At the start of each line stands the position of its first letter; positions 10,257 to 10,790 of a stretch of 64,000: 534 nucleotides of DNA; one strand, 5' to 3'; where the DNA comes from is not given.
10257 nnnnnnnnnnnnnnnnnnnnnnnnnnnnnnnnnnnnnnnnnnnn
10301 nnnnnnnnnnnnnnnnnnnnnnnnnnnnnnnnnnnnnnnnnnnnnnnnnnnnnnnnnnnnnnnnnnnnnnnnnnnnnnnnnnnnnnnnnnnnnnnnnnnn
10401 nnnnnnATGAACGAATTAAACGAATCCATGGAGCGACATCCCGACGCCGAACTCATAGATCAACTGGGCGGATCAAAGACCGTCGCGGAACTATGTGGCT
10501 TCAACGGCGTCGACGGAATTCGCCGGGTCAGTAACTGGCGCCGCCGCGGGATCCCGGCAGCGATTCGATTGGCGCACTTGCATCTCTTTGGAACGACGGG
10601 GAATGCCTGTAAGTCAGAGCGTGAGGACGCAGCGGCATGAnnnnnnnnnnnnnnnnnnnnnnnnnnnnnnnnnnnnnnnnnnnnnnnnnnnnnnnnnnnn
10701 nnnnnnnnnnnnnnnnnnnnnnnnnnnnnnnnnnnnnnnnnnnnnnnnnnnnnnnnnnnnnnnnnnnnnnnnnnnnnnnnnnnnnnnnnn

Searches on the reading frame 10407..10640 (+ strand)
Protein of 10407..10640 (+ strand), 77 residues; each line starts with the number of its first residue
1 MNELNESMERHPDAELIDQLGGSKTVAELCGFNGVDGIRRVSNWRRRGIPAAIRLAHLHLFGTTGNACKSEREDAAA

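Call 4: search_protein_families(library=pfam, proteins=[window:10407-10640:+], max_evalue=0.1)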
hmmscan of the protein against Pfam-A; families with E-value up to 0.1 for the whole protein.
window:10407-10640:+ (77 aa): 0 families

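Call 5: search_protein_families(library=phrogs, proteins=[window:10407-10640:+], max_evalue=0.1)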
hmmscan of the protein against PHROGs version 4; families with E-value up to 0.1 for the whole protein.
window:10407-10640:+ (77 aa): 1 family
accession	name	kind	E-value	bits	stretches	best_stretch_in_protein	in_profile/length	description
phrog_8008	-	DNA, RNA and nucleotide metabolism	6.6e-17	62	1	10-65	4-55/66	DNA binding protein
